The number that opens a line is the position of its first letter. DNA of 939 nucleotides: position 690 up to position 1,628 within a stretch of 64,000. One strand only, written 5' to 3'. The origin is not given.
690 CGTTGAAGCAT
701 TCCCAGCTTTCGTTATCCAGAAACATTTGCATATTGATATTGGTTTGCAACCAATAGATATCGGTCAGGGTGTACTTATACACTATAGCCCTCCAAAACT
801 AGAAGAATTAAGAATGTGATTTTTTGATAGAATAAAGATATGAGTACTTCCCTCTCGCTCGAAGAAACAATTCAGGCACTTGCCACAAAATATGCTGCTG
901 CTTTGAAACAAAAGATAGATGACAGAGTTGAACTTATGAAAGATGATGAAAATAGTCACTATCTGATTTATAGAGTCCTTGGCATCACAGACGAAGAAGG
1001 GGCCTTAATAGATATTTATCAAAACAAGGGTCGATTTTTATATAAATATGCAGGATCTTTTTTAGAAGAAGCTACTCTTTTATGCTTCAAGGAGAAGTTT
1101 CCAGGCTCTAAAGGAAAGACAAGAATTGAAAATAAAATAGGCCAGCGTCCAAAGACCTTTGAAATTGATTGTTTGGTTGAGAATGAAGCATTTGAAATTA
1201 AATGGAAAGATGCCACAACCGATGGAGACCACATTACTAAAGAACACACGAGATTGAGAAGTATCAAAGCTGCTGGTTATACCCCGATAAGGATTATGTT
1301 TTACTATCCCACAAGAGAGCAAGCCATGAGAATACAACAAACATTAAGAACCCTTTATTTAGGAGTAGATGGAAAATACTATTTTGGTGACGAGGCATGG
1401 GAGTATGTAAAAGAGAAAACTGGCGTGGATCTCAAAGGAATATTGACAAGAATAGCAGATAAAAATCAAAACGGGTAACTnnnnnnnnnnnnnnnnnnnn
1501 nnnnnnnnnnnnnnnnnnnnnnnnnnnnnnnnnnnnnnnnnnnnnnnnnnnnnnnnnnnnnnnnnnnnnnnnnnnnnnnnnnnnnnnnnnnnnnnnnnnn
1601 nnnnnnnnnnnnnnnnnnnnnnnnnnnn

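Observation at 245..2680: Type II RM pair adjacent to a 5'-truncated inositol-monophosphatase gene: probable insertion/deletion event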

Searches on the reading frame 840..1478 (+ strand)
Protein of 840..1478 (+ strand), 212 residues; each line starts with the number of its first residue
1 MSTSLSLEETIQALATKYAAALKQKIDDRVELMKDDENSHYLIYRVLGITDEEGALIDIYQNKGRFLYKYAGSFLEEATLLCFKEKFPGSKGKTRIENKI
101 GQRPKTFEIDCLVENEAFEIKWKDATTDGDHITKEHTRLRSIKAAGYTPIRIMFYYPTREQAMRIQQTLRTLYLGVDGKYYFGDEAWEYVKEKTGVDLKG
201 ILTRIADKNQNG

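Call 4: search_protein_families(library=pfam, proteins=[window:840-1478:+], max_evalue=0.1)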
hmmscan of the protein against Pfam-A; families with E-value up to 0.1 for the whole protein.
window:840-1478:+ (212 aa): 1 family
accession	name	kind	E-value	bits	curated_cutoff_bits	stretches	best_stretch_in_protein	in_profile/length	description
PF09499.16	RE_ApaLI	-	8.6e-95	316.3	25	1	8-194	3-188/189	ApaLI-like restriction endonuclease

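Call 6: search_protein_families(library=ncbifam, proteins=[window:840-1478:+], max_evalue=0.01)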
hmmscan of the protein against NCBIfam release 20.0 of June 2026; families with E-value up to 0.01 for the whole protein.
window:840-1478:+ (212 aa): 0 families

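Call 7: search_solved_structures(query=window:840-1478:+, max_evalue=1)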
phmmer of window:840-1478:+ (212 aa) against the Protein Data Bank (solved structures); distinct sequences matched with E-value up to 1: 1.
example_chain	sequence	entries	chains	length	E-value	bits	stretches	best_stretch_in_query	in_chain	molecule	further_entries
3tth_A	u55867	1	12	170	0.43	13.4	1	29-67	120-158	Spermidine N1-acetyltransferase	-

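Call 9: find_encoding_contigs(protein=window:840-1478:+, flank=10000, max_places=6)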
Protein window:840-1478:+ (212 aa): 23 contigs read that carry it; 6 places shown.
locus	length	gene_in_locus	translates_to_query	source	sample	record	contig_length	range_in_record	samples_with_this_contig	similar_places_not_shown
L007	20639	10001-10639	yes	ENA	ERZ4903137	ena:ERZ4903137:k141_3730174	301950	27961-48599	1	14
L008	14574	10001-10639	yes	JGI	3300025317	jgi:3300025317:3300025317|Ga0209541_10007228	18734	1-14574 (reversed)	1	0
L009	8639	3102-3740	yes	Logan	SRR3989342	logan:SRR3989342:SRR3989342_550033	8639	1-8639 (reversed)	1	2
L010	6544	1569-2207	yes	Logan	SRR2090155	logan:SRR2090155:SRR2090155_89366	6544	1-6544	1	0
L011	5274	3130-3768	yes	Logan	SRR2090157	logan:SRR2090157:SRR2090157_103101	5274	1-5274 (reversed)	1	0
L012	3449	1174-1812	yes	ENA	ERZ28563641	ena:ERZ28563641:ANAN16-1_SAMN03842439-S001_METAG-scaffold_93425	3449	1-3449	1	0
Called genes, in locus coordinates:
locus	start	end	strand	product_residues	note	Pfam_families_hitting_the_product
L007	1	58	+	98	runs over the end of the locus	-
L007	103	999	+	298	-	-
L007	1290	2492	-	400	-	PF00070:Pyr_redox (faint), PF00743:FMO-like, PF01266:DAO (faint), PF01494:FAD_binding_3 (weak), PF03486:HI0933_like (faint), PF07992:Pyr_redox_2, PF13738:Pyr_redox_3, PF13434:Lys_Orn_oxgnase, +1 more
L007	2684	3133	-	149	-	-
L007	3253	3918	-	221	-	PF08843:AbiEii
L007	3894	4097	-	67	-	-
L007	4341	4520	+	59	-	-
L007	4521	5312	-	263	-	-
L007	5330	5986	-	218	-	-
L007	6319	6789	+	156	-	-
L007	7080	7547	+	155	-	PF00085:Thioredoxin, PF00578:AhpC-TSA (weak), PF13098:Thioredoxin_2 (weak)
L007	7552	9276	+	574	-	PF02683:DsbD_TM, PF00578:AhpC-TSA, PF08534:Redoxin, PF13905:Thioredoxin_8, PF17991:Thioredoxin_10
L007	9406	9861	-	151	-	PF00459:Inositol_P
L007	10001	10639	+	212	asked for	PF09499:RE_ApaLI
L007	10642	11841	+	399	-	PF03602:Cons_hypoth95 (faint), PF01555:N6_N4_Mtase, PF02086:MethyltransfD12 (weak), PF13847:Methyltransf_31 (weak)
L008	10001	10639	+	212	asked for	PF09499:RE_ApaLI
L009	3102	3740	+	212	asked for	PF09499:RE_ApaLI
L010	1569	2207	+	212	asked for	PF09499:RE_ApaLI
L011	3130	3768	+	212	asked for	PF09499:RE_ApaLI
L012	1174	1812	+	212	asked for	PF09499:RE_ApaLI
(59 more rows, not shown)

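Call 27: find_homologous_proteins(query=window:840-1478:+)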
Query window:840-1478:+ (212 aa): 5463 proteins with E <= 0.001 among 5561 candidates; the best 120 are listed.
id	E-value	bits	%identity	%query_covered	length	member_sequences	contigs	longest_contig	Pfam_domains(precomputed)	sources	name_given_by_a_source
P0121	3.8e-111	388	81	100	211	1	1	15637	PF09499.18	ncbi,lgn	-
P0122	5.9e-107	374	79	96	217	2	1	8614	PF09499.18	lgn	-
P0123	8.4e-106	370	80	95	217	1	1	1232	PF09499.18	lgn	-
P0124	1.7e-105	369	77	98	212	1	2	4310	PF09499.18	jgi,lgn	jgi:hypothetical protein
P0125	4.6e-100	351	73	98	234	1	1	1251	PF09499.18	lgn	-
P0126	1.1e-99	350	72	98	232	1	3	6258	PF09499.18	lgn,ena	-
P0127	1.5e-99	350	73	98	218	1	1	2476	PF09499.18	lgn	-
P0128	3.7e-99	348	72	100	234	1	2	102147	PF09499.18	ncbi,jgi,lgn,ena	ncbi:MAG: ApaLI family restriction endonuclease [Candidatus Paceibacterota bacterium]|jgi:type II re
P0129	2.6e-98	346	71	97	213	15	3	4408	PF09499.18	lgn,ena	-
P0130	8.0e-98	344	72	96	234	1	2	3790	PF09499.18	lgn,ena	-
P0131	1.2e-96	340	73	94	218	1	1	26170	PF09499.18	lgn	-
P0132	4.0e-96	339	69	96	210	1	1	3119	PF09499.18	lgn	-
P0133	1.2e-95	337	72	95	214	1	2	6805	PF09499.18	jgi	-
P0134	4.8e-95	335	72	95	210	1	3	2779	PF09499.18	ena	-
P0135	2.2e-94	333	71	97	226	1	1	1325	PF09499.18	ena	-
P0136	2.8e-94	332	68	98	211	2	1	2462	PF09499.18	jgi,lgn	-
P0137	4.4e-94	332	68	98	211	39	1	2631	PF09499.18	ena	-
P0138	4.5e-94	332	71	95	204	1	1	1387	PF09499.18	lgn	-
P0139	8.2e-94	331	71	95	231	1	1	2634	PF09499.18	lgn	-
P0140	9.1e-94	331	70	98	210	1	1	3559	PF09499.18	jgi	-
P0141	1.3e-93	330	71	97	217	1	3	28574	PF09499.18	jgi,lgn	jgi:ApaLI-like restriction endonuclease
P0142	1.8e-93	330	67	98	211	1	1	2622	PF09499.18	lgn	-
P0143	1.9e-93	330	67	99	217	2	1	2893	PF09499.18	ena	-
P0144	2.3e-93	330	70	96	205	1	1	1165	PF09499.18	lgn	-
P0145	2.8e-93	329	71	97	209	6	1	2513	PF09499.18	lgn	-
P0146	3.5e-93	329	66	99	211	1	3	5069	PF09499.18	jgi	jgi:hypothetical protein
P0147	3.6e-93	329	70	98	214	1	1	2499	PF09499.18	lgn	-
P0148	4.8e-93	328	69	98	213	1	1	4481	PF09499.18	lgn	-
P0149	5.5e-93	328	70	97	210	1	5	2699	PF09499.18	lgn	-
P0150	5.6e-93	328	68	97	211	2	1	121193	PF09499.18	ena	-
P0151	5.7e-93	328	69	98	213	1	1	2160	PF09499.18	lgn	-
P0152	6.1e-93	328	70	97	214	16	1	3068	PF09499.18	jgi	-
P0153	6.4e-93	328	69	98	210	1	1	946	PF09499.18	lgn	-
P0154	6.7e-93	328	67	97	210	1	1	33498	PF09499.18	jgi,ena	-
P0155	7.2e-93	328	68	97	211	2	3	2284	PF09499.18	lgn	-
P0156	7.7e-93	328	67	98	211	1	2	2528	PF09499.18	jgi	-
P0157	8.3e-93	328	69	98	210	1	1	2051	PF09499.18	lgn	-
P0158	8.6e-93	328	70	97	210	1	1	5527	PF09499.18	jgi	jgi:hypothetical protein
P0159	8.8e-93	328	72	95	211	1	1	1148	PF09499.18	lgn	-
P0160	9.8e-93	327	69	96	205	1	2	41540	PF09499.18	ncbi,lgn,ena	-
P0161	1.1e-92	327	68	98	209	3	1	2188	PF09499.18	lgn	-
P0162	1.4e-92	327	67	97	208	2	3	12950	PF09499.18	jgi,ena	-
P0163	1.5e-92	327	68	99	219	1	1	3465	PF09499.18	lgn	-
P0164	1.6e-92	327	70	96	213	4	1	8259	PF09499.18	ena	-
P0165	1.9e-92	327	70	95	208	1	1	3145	PF09499.18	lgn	-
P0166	2.3e-92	326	66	99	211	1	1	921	PF09499.18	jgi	jgi:hypothetical protein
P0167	2.6e-92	326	68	96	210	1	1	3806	PF09499.18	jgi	jgi:hypothetical protein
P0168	3.0e-92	326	66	97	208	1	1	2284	PF09499.18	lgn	-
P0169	3.0e-92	326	72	93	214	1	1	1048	PF09499.18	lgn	-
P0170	3.1e-92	326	70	94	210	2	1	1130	PF09499.18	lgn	-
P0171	3.2e-92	326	68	99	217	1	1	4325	PF09499.18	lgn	-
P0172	3.5e-92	326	69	97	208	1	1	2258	PF09499.18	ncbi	-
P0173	3.9e-92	325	73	93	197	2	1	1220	PF09499.18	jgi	jgi:hypothetical protein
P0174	4.7e-92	325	71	96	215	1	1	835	PF09499.18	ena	-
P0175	4.8e-92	325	68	99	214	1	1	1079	PF09499.18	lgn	-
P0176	4.9e-92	325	67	100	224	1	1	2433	PF09499.18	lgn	-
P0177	5.1e-92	325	67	97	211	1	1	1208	PF09499.18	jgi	-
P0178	5.5e-92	325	71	95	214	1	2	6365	PF09499.18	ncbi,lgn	-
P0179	5.9e-92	325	71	95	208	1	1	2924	PF09499.18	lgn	-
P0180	6.2e-92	325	69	97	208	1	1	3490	PF09499.18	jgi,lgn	jgi:hypothetical protein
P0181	6.2e-92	325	68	98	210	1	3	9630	PF09499.18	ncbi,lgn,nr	ncbi:MAG: hypothetical protein QG657_1664 [Acidobacteriota bacterium]|nr:hypothetical protein [Acido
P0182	6.6e-92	325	68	96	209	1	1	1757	PF09499.18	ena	-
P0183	7.1e-92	325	67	98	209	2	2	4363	PF09499.18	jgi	-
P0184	8.1e-92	324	68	95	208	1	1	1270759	PF09499.18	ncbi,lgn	ncbi:MAG: ApaLI family restriction endonuclease [Candidatus Moraniibacteriota bacterium]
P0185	8.2e-92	324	71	100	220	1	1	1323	PF09499.18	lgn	-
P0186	9.0e-92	324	71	97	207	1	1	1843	PF09499.18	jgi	jgi:hypothetical protein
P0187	9.3e-92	324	68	95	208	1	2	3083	PF09499.18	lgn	-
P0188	9.6e-92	324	67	97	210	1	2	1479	PF09499.18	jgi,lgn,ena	-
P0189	1.0e-91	324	67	96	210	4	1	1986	PF09499.18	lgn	-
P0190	1.0e-91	324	69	96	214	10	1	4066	PF09499.18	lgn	-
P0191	1.0e-91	324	71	93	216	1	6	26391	PF09499.18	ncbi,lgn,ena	-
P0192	1.1e-91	324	68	96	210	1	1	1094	PF09499.18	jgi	-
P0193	1.2e-91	324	67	97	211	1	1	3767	PF09499.18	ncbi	-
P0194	1.3e-91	324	67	98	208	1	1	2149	PF09499.18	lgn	-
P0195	1.3e-91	324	68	98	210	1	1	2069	PF09499.18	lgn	-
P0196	1.5e-91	324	69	97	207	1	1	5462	PF09499.18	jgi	-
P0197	1.6e-91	323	67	96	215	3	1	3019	PF09499.18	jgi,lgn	jgi:hypothetical protein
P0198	1.6e-91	323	68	97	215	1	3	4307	PF09499.18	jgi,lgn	jgi:hypothetical protein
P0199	1.7e-91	323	69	97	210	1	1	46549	PF09499.18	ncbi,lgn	-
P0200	1.7e-91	323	70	95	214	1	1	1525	PF09499.18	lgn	-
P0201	1.7e-91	323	68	95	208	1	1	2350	PF09499.18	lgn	-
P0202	1.7e-91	323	70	95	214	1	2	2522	PF09499.18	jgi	-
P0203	1.9e-91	323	69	96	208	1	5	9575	PF09499.18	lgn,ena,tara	tara:strand:+ start:2924 stop:3550 length:627 start_codon:yes stop_codon:yes gene_type:complete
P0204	2.1e-91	323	70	98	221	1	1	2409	PF09499.18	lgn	-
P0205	2.2e-91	323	70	96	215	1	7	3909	PF09499.18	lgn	-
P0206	2.2e-91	323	69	97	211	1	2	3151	PF09499.18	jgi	jgi:hypothetical protein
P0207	2.3e-91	323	70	95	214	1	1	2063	PF09499.18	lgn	-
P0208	2.4e-91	323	68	97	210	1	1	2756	PF09499.18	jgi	-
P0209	2.4e-91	323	67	98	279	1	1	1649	PF09499.18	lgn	-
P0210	2.6e-91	323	68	97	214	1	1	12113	PF09499.18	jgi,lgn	jgi:hypothetical protein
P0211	2.7e-91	323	69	96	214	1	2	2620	PF09499.18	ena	-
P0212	3.1e-91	323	66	98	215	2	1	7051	PF09499.18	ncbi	-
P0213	3.2e-91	323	68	95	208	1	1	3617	PF09499.18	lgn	-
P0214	3.3e-91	322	70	97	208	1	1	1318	PF09499.18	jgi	jgi:hypothetical protein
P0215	3.3e-91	322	68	99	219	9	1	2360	PF09499.18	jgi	-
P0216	3.5e-91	322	69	98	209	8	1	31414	PF09499.18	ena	-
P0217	3.6e-91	322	68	96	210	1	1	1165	PF09499.18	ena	-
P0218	3.7e-91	322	69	95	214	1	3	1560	PF09499.18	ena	-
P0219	4.1e-91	322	68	98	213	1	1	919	PF09499.18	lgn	-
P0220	4.1e-91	322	67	97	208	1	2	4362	PF09499.18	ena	-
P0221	4.8e-91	322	67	97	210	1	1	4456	PF09499.18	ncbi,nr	ncbi:hypothetical protein ANRL3_00848 [Anaerolineae bacterium]|nr:hypothetical protein ANRL3_00848 [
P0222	4.8e-91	322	68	96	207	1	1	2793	PF09499.18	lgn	-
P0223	5.1e-91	322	69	98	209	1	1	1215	PF09499.18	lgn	-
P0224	5.2e-91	322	69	97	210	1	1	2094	PF09499.18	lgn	-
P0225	5.5e-91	322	69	95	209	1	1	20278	PF09499.18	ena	-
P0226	5.5e-91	322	70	95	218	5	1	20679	PF09499.18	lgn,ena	-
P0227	5.7e-91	322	64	99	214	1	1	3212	PF09499.18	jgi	jgi:hypothetical protein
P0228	5.7e-91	322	68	96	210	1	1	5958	PF09499.18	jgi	jgi:hypothetical protein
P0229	5.8e-91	322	71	96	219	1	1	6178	PF09499.18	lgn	-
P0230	6.0e-91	322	68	95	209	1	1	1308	PF09499.18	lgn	-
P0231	6.0e-91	322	68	96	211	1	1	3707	PF09499.18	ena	-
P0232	6.1e-91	322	68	95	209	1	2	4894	PF09499.18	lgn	-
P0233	6.4e-91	322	69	95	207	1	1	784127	PF09499.18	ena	-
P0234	6.5e-91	322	68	98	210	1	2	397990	PF09499.18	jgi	jgi:hypothetical protein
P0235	6.6e-91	321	68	98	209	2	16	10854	PF09499.18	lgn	-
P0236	6.6e-91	321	71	93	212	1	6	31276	PF09499.18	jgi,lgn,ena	-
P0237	6.8e-91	321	68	95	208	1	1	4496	PF09499.18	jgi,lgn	-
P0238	7.1e-91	321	68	96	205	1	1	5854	PF09499.18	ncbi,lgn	-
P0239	7.8e-91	321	68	97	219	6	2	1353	PF09499.18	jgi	jgi:hypothetical protein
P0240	7.8e-91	321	71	97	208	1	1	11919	PF09499.18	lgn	-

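Call 28: find_encoding_contigs(protein=P0121, flank=6000, max_places=2)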
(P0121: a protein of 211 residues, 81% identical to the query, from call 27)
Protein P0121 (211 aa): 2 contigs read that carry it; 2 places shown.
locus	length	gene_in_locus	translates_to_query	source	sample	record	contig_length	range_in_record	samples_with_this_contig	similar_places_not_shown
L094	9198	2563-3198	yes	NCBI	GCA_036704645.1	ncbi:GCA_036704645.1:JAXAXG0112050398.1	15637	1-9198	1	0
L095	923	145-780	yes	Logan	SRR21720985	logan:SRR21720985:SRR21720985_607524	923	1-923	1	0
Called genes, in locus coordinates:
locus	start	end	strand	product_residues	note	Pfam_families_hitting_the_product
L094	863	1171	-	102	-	-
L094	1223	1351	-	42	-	-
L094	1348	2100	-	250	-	PF00142:Fer4_NifH (weak), PF00448:SRP54 (faint), PF01656:CbiA, PF02374:ArsA_ATPase (faint), PF06564:CBP_BcsQ, PF09140:MipZ, PF10609:ParA, PF13614:AAA_31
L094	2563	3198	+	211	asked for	PF09499:RE_ApaLI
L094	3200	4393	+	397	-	PF01555:N6_N4_Mtase, PF13847:Methyltransf_31 (weak)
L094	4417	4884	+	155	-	PF05973:Gp49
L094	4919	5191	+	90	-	PF13443:HTH_26 (weak), PF01381:HTH_3, PF12844:HTH_19, PF13560:HTH_31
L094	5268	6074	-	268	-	-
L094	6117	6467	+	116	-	-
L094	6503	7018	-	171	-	-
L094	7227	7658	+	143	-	-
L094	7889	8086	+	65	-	-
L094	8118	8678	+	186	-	PF00239:Resolvase, PF02796:HTH_7 (weak)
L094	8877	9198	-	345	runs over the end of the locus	-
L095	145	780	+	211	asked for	PF09499:RE_ApaLI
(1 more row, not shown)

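Call 29: find_encoding_contigs(protein=P0122, flank=6000, max_places=2)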
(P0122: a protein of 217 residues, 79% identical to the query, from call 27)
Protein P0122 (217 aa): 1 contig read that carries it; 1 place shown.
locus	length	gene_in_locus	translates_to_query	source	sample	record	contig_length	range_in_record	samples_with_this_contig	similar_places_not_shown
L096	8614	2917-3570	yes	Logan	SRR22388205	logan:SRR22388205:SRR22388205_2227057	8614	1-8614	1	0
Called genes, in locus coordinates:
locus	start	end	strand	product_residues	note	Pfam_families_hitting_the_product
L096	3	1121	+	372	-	?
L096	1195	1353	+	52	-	-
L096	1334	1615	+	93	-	PF04026:SpoVG (weak)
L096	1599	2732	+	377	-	-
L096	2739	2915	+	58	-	PF12728:HTH_17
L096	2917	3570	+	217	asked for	PF09499:RE_ApaLI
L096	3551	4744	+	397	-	PF02086:MethyltransfD12 (faint), PF01555:N6_N4_Mtase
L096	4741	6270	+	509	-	PF00239:Resolvase, PF07508:Recombinase, PF13408:Zn_ribbon_recom (weak)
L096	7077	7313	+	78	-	-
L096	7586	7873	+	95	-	-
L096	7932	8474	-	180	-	PF20221:DUF6580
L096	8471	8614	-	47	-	?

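Call 30: find_encoding_contigs(protein=P0128, flank=6000, max_places=2)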
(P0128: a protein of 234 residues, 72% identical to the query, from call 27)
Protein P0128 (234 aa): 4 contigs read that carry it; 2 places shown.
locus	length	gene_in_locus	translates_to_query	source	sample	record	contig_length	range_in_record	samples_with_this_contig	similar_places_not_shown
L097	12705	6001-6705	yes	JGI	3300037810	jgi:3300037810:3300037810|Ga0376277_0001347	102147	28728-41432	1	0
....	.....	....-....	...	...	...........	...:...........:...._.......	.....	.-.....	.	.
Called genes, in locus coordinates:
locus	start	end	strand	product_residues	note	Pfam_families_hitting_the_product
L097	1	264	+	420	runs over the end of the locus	PF00070:Pyr_redox (faint), PF00890:FAD_binding_2, PF01266:DAO (weak), PF01494:FAD_binding_3 (weak), PF03486:HI0933_like, PF07992:Pyr_redox_2, PF12831:FAD_oxidored, PF22780:HI0933_like_1st, +3 more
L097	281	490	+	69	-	PF01479:S4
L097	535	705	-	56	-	-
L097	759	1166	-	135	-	-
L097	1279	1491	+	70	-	-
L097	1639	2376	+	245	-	-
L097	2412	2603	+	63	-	-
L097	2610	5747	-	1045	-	PF07693:KAP_NTPase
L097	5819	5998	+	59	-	PF12728:HTH_17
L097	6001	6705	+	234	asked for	PF09499:RE_ApaLI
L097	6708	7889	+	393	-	PF01170:UPF0020 (faint), PF02086:MethyltransfD12 (faint), PF03602:Cons_hypoth95 (faint), PF13847:Methyltransf_31 (faint), PF01555:N6_N4_Mtase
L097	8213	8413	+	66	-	-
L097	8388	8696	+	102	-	PF04026:SpoVG (weak)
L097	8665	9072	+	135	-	-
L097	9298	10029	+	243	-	-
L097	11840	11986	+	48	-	-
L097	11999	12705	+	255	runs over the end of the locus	PF08713:DNA_alkylation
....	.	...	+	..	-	?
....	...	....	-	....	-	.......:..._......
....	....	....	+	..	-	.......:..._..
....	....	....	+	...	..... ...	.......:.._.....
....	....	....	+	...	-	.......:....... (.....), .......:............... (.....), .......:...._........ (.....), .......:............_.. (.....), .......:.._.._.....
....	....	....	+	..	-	-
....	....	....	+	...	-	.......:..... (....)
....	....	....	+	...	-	-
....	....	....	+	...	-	-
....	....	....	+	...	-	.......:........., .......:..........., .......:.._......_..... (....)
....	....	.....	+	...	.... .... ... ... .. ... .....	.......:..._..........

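Call 45: search_dna_similar(query=window:840-1478:+, collection=plasmids, mode=protein, max_rows=15)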
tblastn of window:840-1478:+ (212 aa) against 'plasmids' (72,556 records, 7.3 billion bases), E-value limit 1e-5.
Records with a match: 2; places in all: 2; records where one place covers at least 80% of the query: 1.
Best place of each record, by identity: 60-80% 2.
By first word of the organism name: Psychrobacter 1; Paucilactobacillus 1.
By predicted mobility (MOB-suite, as given by PLSDB): non-mobilizable 1; mobilizable 1.
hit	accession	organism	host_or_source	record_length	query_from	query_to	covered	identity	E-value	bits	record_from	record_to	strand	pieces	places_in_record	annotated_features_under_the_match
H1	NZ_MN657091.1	Psychrobacter sp.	-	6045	7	208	95%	63.9%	4e-79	264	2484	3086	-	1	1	ApaLI family restriction endonuclease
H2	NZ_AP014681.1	Paucilactobacillus hokkaidonensis JCM 18461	-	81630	11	164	73%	61.3%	3e-59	207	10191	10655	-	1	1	ApaLI family restriction endonuclease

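Call 46: search_dna_similar(query=window:840-1478:+, collection=phages, mode=protein, max_rows=10)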
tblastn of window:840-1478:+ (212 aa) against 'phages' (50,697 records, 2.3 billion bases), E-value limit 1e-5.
Records with a match: 3; places in all: 3; records where one place covers at least 80% of the query: 0.
Best place of each record, by identity: 60-80% 3.
By first word of the organism name: Tenacibaculum 3.
By host as written in the record: Tenacibaculum maritimum 3.
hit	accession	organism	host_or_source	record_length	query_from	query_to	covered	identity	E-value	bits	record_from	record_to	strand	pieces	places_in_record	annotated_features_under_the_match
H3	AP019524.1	Tenacibaculum phage PTm1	Tenacibaculum maritimum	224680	161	208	23%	60.4%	3e-10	65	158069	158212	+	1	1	type II restriction endonuclease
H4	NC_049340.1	Tenacibaculum phage PTm1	Tenacibaculum maritimum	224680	161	208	23%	60.4%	3e-10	65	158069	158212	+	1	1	type II restriction endonuclease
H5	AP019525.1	Tenacibaculum phage PTm5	Tenacibaculum maritimum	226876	161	208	23%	60.4%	3e-10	65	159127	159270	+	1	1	type II restriction endonuclease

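Call 47: get_annotated_region(hit=H1, flank=3000)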
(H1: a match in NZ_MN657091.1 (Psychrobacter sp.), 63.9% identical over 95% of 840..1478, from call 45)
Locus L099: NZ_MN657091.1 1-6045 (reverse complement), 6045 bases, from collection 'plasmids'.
description: Psychrobacter sp. strain ANT_P40 plasmid pA40P2, complete sequence
organism: Psychrobacter sp. (NCBI taxid 56811)
taxonomy: Bacteria; Pseudomonadota; Gammaproteobacteria; Moraxellales; Moraxellaceae; Psychrobacter; Psychrobacter sp.
host: -; source: -; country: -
typing (MOB-suite, as given by PLSDB): non-mobilizable
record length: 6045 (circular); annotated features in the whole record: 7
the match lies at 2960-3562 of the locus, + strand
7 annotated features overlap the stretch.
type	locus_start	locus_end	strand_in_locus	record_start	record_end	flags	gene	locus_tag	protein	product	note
CDS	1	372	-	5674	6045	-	-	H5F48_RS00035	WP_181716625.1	hypothetical protein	-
CDS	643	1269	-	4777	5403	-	-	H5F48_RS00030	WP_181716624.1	hypothetical protein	-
CDS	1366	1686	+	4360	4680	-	mobC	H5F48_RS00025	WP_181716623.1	plasmid mobilization relaxosome protein MobC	-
CDS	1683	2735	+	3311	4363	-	-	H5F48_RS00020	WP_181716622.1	relaxase/mobilization nuclease domain-containing protein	-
CDS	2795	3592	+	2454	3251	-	-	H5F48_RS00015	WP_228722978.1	ApaLI family restriction endonuclease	-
CDS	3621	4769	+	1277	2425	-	-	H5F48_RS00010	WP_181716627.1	DNA methyltransferase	GO:0006306 - DNA methylation [Evidence IEA]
CDS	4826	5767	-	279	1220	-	repM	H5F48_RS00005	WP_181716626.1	replication initiation protein RepM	GO:0006270 - DNA replication initiation [Evidence IEA]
